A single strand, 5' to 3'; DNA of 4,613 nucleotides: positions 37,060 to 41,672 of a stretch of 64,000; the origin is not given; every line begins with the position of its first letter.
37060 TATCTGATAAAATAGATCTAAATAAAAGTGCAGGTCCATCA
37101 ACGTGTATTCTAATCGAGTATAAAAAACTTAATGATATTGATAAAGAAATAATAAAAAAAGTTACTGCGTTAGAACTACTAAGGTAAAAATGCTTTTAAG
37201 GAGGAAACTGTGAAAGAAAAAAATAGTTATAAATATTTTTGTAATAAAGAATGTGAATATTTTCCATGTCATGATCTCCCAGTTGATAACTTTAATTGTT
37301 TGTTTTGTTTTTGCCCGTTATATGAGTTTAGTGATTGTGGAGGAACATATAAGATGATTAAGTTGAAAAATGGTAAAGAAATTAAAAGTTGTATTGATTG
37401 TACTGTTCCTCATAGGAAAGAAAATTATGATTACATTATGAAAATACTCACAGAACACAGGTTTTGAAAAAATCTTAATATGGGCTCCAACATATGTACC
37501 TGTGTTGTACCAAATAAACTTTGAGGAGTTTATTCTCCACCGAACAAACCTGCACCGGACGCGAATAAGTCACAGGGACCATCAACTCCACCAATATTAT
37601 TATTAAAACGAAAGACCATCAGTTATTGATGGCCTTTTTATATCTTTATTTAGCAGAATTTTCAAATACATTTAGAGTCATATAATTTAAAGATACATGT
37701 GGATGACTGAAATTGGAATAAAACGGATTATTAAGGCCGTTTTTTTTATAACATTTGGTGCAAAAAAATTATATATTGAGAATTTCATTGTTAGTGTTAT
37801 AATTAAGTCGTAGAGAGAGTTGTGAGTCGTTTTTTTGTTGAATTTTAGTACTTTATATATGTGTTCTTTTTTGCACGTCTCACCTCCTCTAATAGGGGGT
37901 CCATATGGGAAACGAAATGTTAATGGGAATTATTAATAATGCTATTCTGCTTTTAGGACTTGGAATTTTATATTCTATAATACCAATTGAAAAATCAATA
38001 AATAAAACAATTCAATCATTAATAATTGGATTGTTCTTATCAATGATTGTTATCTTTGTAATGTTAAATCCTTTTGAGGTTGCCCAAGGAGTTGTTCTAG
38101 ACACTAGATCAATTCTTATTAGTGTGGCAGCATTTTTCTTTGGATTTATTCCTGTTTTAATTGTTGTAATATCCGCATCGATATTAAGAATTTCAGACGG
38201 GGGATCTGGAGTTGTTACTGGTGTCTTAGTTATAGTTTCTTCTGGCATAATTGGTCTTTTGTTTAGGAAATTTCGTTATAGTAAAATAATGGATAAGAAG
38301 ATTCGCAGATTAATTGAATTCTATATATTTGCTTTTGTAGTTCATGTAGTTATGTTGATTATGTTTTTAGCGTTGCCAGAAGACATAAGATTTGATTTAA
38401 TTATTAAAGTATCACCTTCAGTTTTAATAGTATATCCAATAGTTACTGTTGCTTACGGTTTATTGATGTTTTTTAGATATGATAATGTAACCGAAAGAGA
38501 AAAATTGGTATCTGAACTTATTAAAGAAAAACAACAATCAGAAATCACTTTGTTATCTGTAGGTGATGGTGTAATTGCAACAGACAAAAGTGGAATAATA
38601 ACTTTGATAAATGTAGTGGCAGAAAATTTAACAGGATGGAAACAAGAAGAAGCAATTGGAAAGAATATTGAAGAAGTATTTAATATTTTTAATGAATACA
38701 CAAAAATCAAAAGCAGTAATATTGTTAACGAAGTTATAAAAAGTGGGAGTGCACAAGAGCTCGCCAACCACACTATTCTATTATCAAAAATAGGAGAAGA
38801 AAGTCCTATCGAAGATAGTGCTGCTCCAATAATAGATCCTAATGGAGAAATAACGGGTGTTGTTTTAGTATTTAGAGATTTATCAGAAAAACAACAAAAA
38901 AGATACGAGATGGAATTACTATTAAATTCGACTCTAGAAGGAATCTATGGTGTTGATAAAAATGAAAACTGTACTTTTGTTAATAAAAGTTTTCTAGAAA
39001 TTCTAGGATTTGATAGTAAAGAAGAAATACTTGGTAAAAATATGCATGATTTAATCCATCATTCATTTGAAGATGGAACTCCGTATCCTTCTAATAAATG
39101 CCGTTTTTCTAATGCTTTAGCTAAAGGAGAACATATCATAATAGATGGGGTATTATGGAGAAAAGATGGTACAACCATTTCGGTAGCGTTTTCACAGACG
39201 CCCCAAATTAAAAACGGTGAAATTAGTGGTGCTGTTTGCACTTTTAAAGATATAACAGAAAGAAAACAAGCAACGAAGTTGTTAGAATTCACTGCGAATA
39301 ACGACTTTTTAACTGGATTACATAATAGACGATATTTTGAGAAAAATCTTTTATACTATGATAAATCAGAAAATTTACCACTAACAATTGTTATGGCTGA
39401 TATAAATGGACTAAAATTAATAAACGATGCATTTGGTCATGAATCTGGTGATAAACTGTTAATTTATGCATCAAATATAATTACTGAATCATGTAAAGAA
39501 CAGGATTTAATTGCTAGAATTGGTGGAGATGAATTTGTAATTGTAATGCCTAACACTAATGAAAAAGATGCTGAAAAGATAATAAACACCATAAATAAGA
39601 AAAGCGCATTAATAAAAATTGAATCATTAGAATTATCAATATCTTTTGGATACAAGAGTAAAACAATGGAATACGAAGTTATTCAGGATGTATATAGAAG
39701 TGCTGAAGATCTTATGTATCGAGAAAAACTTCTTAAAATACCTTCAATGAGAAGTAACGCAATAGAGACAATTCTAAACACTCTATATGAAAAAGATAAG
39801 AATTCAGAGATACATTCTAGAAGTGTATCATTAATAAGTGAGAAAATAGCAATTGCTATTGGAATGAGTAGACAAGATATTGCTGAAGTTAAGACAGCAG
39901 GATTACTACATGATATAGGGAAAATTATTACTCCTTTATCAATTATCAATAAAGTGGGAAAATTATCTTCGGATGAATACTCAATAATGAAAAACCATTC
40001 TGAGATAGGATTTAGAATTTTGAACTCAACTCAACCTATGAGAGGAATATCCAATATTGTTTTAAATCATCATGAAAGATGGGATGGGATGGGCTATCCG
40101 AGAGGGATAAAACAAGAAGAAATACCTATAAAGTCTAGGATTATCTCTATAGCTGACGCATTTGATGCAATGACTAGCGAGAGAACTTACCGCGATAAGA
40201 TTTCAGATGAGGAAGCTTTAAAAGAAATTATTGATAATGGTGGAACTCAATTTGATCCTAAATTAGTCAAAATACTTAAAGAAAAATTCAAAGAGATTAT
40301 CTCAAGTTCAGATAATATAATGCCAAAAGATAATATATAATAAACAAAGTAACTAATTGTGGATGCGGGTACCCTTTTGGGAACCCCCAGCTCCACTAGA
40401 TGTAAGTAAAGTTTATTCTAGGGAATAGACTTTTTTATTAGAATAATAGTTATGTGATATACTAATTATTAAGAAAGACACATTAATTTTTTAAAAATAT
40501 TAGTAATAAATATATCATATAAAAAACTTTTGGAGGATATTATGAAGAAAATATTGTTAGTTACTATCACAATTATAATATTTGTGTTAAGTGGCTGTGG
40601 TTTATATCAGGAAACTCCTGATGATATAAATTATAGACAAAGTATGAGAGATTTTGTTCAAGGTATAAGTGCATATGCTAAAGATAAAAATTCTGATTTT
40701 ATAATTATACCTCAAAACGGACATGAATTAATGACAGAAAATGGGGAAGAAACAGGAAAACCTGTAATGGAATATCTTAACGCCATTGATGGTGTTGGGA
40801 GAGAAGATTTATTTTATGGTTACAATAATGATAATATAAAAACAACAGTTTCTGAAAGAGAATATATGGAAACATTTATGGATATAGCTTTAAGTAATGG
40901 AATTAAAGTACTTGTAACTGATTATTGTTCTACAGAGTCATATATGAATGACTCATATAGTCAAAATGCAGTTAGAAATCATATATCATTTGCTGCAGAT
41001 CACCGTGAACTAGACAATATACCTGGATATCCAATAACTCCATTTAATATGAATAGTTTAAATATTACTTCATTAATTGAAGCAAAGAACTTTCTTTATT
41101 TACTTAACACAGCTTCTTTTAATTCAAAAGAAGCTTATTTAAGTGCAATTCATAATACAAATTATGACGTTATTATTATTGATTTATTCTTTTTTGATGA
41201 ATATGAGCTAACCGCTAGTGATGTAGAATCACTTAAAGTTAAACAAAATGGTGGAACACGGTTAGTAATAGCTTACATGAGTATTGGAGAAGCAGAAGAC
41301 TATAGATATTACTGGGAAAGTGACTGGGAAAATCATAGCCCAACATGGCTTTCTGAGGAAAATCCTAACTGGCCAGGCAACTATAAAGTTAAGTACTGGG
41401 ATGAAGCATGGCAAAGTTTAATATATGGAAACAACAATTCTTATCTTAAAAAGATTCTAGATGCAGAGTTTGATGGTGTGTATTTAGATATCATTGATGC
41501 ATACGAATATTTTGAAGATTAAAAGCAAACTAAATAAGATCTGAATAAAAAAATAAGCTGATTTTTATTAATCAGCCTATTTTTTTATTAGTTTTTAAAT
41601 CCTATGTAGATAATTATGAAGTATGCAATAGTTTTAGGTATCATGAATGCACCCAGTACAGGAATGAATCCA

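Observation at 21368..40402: Nineteen-kb string of integrase-less cargo modules downstream of ssrA, each terminated by a decayed copy of the tmRNA 3' end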

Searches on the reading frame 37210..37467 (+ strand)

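Call 9: search_protein_families(library=pfam, proteins=[window:37210-37467:+])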
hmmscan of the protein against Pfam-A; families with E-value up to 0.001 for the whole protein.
window:37210-37467:+ (85 aa): 1 family
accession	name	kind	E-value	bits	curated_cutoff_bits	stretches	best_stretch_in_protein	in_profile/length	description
PF04071.17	zf-like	-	5e-22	78.1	27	1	7-82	2-73/82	Cysteine-rich small domain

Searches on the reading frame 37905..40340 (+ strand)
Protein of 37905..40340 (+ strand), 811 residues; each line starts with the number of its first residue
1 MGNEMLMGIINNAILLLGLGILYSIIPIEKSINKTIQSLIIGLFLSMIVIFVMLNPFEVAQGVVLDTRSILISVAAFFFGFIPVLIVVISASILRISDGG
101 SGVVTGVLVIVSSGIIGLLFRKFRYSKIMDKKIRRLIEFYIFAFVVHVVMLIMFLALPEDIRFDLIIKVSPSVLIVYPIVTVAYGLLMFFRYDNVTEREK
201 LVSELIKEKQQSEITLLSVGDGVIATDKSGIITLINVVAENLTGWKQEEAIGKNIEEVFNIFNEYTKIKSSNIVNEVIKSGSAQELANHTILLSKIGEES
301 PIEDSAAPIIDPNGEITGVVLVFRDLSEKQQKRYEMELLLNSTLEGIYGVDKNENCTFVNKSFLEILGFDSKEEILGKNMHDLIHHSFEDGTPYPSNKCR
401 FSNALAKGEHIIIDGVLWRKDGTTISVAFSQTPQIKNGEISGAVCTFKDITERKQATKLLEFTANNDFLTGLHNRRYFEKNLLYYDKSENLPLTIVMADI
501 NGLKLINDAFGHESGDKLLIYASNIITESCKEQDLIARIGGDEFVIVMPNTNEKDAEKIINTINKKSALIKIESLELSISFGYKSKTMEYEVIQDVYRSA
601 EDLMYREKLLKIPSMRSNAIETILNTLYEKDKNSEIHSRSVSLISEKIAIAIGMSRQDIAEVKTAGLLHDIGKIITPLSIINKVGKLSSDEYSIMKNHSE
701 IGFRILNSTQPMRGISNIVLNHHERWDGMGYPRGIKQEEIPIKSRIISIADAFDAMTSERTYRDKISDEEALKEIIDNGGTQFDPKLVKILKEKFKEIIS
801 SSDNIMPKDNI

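Call 9: search_protein_families(library=pfam, proteins=[window:37905-40340:+])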
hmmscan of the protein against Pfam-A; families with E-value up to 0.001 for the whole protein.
window:37905-40340:+ (811 aa): 13 families
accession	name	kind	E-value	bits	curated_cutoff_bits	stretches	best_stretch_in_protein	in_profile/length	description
PF13487.12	HD_5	-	5.2e-39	134.1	27.2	1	630-787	10-170/170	HD domain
PF00990.26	GGDEF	-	4.9e-32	111.4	23.8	1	464-608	1-155/161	Diguanylate cyclase, GGDEF domain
PF00989.32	PAS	-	1.2e-30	106.2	22.6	2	218-325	9-112/113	PAS fold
PF13426.13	PAS_9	-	2.1e-24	86.2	27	2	346-452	3-103/103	PAS domain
PF01966.28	HD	-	1.6e-21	77.2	22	1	636-756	3-116/116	HD domain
PF07694.17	5TM-5TMR_LYT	-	4.6e-17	62.6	24.6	1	30-182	10-160/169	5TMR of 5TMR-LYT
PF08448.16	PAS_4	-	1.2e-16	61.3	23.1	2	218-330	3-109/110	PAS fold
PF13188.13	PAS_8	-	1e-08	35.2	21.8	1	338-383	5-50/65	PAS domain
PF12860.13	PAS_7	-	8.1e-08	32.9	27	1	341-457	2-114/115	PAS fold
PF08447.18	PAS_3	-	3e-06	27.8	25.6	0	358-443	3-85/89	PAS fold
PF08668.18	HDOD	-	2.7e-05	24.2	22.9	1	636-679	97-138/196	HDOD domain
PF13644.11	DKNYY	-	0.00014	22.9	25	1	480-634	5-135/141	DKNYY family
PF13596.12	PAS_10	-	0.00018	22.5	22.1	0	267-326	49-105/106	PAS domain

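Call 20: find_encoding_contigs(protein=window:37905-40340:+, flank=10000, max_places=10)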
Protein window:37905-40340:+ (811 aa): 8 contigs read that carry it; 2 places shown.
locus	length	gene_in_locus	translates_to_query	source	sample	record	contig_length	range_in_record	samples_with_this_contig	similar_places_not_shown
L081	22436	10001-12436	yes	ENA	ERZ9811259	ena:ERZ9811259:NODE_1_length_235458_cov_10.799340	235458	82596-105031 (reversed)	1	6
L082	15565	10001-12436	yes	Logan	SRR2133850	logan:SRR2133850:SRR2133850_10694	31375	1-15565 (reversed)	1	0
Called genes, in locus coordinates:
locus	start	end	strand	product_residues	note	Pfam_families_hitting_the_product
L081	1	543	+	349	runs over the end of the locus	PF01032:FecCD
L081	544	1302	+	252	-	PF02463:SMC_N, PF00005:ABC_tran, PF13401:AAA_22 (faint), PF13173:AAA_14 (faint), PF13304:AAA_21 (faint)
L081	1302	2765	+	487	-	PF01656:CbiA, PF13500:AAA_26, PF07685:GATase_3, PF03575:Peptidase_S51 (weak)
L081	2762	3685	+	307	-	PF03186:CobD_Cbib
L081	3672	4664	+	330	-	PF00155:Aminotran_1_2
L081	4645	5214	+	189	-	PF00300:His_Phos_1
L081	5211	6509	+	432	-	PF01656:CbiA, PF13500:AAA_26 (faint), PF07685:GATase_3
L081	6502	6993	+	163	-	PF07155:ECF-ribofla_trS (faint), PF12822:ECF_trnsprt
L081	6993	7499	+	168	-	PF02283:CobU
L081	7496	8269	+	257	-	PF02654:CobS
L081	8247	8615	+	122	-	-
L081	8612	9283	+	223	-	-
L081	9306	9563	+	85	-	PF04071:zf-like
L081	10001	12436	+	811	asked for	PF07694:5TM-5TMR_LYT, PF00989:PAS, PF08448:PAS_4, PF13426:PAS_9, PF00989:PAS, PF13426:PAS_9, PF00990:GGDEF, PF13487:HD_5, +6 more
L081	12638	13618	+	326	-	PF03537:Glyco_hydro_114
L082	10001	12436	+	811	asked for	PF07694:5TM-5TMR_LYT, PF00989:PAS, PF08448:PAS_4, PF13426:PAS_9, PF00989:PAS, PF13426:PAS_9, PF00990:GGDEF, PF13487:HD_5, +6 more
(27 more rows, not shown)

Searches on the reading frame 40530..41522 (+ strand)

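Call 9: search_protein_families(library=pfam, proteins=[window:40530-41522:+])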
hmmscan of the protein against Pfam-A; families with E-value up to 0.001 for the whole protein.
window:40530-41522:+ (330 aa): 1 family
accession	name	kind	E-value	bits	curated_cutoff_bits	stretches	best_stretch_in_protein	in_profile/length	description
PF03537.19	Glyco_hydro_114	-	1e-14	54.8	27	1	212-326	17-119/231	Glycoside-hydrolase family GH114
